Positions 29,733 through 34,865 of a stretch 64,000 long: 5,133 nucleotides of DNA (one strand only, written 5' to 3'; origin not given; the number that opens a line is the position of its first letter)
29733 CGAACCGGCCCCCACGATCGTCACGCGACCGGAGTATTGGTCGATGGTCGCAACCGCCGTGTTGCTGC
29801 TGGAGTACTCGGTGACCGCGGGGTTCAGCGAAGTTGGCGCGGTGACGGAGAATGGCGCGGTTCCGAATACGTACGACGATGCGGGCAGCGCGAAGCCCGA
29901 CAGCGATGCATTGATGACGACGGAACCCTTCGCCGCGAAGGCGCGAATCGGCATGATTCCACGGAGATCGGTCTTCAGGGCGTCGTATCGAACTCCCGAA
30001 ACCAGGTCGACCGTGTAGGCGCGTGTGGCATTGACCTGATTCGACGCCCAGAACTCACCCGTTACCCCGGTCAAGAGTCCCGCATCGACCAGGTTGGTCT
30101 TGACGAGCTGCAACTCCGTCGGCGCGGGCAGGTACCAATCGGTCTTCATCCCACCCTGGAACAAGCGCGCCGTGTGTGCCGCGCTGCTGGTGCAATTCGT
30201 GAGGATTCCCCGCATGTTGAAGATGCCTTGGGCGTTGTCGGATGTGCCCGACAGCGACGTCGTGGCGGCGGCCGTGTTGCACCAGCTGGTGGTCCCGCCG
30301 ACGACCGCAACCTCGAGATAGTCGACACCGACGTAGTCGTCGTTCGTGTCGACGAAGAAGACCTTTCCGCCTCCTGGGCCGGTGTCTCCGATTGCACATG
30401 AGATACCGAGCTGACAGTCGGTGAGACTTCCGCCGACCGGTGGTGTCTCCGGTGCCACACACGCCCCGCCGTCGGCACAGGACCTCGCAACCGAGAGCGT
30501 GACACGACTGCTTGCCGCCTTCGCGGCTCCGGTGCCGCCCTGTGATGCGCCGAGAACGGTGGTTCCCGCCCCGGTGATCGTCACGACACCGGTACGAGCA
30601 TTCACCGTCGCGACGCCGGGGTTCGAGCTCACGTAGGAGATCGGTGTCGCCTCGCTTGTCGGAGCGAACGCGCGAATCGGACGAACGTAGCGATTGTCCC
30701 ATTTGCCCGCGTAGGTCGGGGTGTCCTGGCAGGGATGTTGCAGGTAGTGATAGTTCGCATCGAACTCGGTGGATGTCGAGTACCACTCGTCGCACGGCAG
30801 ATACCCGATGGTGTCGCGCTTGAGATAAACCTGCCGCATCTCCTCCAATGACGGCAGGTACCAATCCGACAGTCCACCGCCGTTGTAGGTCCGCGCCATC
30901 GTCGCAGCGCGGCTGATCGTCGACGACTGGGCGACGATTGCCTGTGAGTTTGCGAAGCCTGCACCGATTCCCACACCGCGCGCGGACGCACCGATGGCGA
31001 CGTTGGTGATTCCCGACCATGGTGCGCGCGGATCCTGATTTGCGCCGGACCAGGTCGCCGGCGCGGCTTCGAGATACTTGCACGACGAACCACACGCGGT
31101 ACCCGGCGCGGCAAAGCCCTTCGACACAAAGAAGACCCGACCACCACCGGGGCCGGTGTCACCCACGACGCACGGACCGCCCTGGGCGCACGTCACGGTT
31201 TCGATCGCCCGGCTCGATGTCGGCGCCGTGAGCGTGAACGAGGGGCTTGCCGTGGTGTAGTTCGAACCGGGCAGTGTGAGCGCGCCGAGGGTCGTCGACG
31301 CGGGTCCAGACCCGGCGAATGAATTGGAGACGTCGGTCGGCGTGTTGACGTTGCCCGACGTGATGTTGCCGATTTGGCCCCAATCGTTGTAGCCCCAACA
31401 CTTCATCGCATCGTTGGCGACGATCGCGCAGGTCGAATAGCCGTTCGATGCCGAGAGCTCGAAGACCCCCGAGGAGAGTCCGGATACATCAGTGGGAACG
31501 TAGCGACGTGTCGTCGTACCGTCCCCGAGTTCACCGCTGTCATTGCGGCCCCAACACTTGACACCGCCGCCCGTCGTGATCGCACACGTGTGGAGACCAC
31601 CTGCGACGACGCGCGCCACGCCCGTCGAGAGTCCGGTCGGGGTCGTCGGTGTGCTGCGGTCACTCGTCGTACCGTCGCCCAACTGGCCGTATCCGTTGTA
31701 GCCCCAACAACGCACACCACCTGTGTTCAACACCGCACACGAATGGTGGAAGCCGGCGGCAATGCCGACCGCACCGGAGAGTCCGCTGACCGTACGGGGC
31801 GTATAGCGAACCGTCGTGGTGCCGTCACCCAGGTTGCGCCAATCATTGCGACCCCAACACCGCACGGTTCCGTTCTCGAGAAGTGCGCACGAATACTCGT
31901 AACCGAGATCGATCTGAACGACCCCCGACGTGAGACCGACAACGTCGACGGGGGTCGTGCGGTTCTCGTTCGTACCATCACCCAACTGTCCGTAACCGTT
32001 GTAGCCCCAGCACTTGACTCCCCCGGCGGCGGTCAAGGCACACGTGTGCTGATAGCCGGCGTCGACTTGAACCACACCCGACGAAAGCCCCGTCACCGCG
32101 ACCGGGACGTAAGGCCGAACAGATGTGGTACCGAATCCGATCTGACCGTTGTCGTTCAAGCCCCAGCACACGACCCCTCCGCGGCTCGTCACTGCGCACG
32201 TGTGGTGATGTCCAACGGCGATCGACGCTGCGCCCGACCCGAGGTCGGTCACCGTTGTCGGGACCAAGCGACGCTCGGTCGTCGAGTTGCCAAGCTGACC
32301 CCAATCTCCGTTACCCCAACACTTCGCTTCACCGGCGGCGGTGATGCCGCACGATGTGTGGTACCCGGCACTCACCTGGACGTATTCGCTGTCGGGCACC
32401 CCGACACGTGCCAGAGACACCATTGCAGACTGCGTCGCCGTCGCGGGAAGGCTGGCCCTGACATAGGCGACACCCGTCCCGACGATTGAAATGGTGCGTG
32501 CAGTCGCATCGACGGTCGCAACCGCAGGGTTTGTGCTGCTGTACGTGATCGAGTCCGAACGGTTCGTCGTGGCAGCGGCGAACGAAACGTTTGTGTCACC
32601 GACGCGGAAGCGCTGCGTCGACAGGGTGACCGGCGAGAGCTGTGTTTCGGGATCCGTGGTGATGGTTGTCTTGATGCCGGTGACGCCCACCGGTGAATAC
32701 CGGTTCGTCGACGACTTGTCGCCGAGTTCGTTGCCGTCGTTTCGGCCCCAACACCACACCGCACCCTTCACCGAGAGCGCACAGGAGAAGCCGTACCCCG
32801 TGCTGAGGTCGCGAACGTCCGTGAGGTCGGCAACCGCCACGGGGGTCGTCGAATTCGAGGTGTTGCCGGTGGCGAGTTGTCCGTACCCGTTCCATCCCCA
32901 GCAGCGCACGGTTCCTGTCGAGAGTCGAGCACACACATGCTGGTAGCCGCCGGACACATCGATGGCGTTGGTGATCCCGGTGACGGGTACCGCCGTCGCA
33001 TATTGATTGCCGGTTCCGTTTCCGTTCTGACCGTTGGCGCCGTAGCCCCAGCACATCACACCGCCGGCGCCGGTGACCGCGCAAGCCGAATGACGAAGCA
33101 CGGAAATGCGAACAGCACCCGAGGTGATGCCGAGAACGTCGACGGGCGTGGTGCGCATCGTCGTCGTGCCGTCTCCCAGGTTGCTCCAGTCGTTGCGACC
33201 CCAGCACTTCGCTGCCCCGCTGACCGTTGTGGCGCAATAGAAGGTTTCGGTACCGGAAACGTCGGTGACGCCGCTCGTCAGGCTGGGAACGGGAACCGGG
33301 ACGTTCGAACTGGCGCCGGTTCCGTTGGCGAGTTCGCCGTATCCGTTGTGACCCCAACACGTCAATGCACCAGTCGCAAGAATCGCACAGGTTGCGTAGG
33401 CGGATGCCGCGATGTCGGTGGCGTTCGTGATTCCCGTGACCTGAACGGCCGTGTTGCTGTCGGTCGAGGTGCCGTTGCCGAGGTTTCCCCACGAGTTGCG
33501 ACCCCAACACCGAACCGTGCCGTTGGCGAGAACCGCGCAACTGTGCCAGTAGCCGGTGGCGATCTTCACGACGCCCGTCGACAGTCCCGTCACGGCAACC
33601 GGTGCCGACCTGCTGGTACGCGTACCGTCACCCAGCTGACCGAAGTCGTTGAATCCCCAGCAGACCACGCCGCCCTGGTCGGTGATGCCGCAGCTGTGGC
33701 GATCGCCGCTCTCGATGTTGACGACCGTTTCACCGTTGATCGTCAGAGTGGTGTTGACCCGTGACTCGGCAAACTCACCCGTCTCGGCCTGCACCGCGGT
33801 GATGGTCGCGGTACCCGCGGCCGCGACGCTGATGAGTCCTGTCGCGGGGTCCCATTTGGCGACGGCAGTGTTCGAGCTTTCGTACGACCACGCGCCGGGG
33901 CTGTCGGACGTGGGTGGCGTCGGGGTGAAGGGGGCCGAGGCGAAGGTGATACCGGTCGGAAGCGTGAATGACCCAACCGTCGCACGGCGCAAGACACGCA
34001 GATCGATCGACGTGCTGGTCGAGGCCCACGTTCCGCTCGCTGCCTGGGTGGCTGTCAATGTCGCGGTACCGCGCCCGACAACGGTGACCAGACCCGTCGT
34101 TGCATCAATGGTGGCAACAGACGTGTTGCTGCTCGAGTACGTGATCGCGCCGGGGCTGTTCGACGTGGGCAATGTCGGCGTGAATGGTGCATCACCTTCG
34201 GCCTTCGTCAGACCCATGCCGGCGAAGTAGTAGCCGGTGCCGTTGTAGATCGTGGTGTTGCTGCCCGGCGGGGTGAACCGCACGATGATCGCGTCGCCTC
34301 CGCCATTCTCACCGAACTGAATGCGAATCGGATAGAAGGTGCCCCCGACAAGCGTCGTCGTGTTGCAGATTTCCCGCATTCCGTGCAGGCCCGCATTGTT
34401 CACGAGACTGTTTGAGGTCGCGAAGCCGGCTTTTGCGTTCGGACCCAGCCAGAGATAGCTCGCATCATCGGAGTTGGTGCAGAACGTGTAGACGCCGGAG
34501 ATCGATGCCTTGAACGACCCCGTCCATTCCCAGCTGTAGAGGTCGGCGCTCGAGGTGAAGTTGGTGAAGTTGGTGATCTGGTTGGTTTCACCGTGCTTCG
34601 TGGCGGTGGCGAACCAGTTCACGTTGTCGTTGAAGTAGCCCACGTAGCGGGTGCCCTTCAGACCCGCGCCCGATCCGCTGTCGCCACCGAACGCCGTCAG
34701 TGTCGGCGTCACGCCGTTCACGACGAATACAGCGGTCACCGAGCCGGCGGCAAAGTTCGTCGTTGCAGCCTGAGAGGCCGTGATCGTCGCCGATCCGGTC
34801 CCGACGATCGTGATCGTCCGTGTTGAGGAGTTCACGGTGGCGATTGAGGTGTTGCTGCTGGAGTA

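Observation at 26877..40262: A 4461-aa lipoprotein with an unusually eclectic, partly eukaryote-like domain mosaic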

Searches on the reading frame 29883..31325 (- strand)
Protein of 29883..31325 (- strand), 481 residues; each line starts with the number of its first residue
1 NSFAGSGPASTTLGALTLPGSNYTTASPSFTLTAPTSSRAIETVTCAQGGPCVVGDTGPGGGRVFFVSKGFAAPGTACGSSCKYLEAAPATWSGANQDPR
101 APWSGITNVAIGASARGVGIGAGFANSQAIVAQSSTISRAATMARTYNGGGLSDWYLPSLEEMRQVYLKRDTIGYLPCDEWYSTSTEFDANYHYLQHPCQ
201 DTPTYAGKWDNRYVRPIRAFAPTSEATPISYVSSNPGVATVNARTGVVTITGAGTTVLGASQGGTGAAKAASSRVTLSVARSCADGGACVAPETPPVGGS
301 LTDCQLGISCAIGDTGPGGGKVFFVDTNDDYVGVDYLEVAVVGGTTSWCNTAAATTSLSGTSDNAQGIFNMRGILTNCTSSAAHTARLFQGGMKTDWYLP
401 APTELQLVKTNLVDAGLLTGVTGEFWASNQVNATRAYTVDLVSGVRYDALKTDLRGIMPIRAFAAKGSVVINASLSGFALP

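Call 17: search_protein_families(library=pfam, proteins=[window:29883-31325:-], max_evalue=1)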
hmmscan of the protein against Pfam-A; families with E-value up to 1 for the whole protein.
window:29883-31325:- (481 aa): 1 family
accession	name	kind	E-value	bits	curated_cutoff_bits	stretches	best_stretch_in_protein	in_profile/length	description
PF07603.17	Lcl_C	-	1.5e-08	35.3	34.9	2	134-218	21-117/117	Lcl C-terminal domain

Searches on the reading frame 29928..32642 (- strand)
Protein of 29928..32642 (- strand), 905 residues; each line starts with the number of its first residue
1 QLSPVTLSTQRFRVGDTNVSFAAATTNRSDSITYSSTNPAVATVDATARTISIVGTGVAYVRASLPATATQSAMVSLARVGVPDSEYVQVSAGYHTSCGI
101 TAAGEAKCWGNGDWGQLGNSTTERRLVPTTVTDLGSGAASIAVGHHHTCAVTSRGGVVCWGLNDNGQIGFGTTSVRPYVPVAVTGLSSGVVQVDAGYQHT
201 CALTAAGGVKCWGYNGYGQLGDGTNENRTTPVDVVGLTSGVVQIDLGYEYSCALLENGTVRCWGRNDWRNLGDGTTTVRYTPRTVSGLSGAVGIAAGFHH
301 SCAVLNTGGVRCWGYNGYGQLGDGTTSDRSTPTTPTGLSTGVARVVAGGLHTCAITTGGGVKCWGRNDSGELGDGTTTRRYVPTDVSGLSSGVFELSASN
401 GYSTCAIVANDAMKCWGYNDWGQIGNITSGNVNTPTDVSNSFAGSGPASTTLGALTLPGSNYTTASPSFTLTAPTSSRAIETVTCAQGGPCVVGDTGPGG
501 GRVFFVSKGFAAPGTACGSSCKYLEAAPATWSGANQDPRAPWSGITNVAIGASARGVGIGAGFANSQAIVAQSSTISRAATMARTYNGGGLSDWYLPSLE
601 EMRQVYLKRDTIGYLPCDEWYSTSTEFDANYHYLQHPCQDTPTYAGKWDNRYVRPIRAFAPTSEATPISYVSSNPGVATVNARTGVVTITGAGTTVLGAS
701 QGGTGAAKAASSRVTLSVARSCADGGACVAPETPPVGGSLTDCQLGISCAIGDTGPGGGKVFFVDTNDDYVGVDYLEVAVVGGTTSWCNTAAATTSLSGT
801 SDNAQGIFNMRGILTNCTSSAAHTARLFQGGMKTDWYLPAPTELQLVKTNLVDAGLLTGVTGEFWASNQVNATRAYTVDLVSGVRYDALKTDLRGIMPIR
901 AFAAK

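Call 67: find_homologous_proteins(query=window:29928-32642:-, max_evalue=1e-20)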
Query window:29928-32642:- (905 aa): 7977 proteins with E <= 1e-20 among 8000 candidates; the best 120 are listed.
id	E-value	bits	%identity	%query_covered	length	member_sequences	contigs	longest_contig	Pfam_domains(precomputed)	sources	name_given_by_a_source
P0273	0.0e+0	1583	53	40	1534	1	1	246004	PF00415.25,PF13540.13,PF25384.2,PF25390.2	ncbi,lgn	-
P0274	0.0e+0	1520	48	39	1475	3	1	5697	PF00415.25,PF13540.13,PF25384.2,PF25390.2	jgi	jgi:alpha-tubulin suppressor-like RCC1 family protein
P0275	0.0e+0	1282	49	40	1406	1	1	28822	PF01839.30,PF00415.25,PF13517.13,PF13540.13,PF25384.2,PF25390.2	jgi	jgi:alpha-tubulin suppressor-like RCC1 family protein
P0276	0.0e+0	1263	54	38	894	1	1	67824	PF00415.25,PF13540.13,PF25384.2,PF25390.2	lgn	-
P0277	0.0e+0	1255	53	39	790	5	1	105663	PF00415.25,PF13540.13,PF25384.2,PF25390.2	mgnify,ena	mgnify:CR=1 FL=1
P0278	0.0e+0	1252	52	42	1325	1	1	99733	PF00415.25,PF13540.13,PF25384.2,PF25390.2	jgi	jgi:alpha-tubulin suppressor-like RCC1 family protein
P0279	0.0e+0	1245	52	41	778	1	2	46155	PF00415.25,PF13540.13,PF25384.2,PF25390.2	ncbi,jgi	jgi:alpha-tubulin suppressor-like RCC1 family protein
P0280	0.0e+0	1239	46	42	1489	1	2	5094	PF00415.25,PF13540.13,PF25384.2,PF25390.2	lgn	-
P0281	0.0e+0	1175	50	38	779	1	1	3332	PF00415.25,PF13540.13,PF25384.2,PF25390.2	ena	-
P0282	0.0e+0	1164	50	40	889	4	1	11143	PF00415.25,PF13540.13,PF25384.2,PF25390.2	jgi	jgi:alpha-tubulin suppressor-like RCC1 family protein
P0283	0.0e+0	1152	58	38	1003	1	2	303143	PF02412.24,PF00415.25,PF13540.13,PF25384.2,PF25390.2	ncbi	-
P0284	0.0e+0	1147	57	39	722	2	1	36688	PF00415.25,PF13540.13,PF25384.2,PF25390.2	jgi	-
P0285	0.0e+0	1146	43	41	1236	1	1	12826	PF00415.25,PF13540.13,PF25384.2,PF25390.2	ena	-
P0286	0.0e+0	1132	44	40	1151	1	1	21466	PF00415.25,PF13540.13,PF25384.2,PF25390.2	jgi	-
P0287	0.0e+0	1124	49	40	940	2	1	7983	PF00415.25,PF13540.13,PF25384.2,PF00041.28,PF25390.2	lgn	-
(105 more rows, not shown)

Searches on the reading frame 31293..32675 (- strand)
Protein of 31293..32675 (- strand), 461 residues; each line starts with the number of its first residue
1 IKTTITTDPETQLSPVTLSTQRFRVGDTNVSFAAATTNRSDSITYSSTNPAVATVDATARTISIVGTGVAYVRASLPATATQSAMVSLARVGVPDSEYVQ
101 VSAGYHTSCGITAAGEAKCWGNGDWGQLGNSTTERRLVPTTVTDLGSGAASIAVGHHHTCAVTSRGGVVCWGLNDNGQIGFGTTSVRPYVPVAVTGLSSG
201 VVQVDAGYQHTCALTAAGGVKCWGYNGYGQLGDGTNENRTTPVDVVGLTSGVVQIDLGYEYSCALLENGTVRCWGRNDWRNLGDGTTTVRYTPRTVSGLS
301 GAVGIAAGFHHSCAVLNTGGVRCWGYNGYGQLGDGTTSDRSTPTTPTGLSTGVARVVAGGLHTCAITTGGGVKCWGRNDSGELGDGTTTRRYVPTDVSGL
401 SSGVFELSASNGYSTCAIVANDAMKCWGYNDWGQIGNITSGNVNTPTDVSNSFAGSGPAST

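Call 17: search_protein_families(library=pfam, proteins=[window:31293-32675:-], max_evalue=1)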
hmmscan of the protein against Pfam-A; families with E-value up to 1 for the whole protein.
window:31293-32675:- (461 aa): 6 families
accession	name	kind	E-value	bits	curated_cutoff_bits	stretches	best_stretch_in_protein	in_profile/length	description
PF25390.1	WD40_RLD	-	6.8e-107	358.4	150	2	93-344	86-343/363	RCC1-like domain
PF00415.24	RCC1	-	3.1e-60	201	21.7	7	166-214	2-50/50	Regulator of chromosome condensation (RCC1) repeat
PF13540.12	RCC1_2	-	3.9e-56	186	22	7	201-230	1-30/30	Regulator of chromosome condensation (RCC1) repeat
PF25384.1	Alsin_RLD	-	1.3e-09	38.3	100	3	120-184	247-312/405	Alsin RCC1-like domain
PF02368.24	Big_2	-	0.0085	16.5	22.8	1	35-80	28-68/79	Bacterial Ig-like domain (group 2)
PF07569.16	Hira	-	0.22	11.6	25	1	135-199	2-63/220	TUP1-like enhancer of split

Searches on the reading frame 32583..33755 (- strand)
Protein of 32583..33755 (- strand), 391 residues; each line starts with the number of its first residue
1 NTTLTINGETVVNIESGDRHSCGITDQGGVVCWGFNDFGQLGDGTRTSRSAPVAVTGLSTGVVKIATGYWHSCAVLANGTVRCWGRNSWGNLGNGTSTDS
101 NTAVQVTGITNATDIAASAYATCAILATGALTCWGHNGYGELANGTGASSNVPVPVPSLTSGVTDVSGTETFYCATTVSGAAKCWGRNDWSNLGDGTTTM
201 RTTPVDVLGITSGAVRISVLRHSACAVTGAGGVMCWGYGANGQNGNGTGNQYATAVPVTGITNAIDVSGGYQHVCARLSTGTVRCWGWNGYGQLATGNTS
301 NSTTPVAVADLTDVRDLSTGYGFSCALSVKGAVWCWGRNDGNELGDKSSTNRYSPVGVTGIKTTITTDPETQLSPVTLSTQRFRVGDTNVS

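Call 17: search_protein_families(library=pfam, proteins=[window:32583-33755:-], max_evalue=1)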
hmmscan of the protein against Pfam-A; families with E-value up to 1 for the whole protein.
window:32583-33755:- (391 aa): 4 families
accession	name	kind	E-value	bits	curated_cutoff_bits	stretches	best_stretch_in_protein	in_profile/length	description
PF25390.1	WD40_RLD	-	7.6e-68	229.9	150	2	8-275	88-362/363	RCC1-like domain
PF13540.12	RCC1_2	-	1.3e-48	162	22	7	265-293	2-30/30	Regulator of chromosome condensation (RCC1) repeat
PF00415.24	RCC1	-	3.3e-47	159.3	21.7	7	28-75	2-50/50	Regulator of chromosome condensation (RCC1) repeat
PF25384.1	Alsin_RLD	-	9.2e-05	22.3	100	1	33-126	247-341/405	Alsin RCC1-like domain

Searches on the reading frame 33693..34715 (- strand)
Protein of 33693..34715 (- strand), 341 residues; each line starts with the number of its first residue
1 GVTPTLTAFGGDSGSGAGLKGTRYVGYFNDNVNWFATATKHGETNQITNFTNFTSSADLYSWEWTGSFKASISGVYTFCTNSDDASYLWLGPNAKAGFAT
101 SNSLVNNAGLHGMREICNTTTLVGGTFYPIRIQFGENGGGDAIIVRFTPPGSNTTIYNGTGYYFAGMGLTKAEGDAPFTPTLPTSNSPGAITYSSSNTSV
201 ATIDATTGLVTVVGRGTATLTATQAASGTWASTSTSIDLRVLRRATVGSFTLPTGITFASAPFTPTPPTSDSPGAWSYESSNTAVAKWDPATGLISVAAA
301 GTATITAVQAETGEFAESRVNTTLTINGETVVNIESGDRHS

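Call 17: search_protein_families(library=pfam, proteins=[window:33693-34715:-], max_evalue=1)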
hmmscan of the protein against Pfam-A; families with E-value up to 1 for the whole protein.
window:33693-34715:- (341 aa): 4 families
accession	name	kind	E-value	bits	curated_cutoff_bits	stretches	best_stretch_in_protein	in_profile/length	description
PF10528.15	GLEYA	-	5.9e-15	55.8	26.2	1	62-143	3-85/91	GLEYA domain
PF02368.24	Big_2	-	2e-13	50.6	22.8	2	182-226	27-70/79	Bacterial Ig-like domain (group 2)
PF07691.17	PA14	-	1.2e-12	48.3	24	1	18-151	4-137/147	PA14 domain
PF25354.1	Ig_NUP210_16th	-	0.00022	21.1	27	2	270-306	26-60/72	NUP210-like, Ig-like domain 16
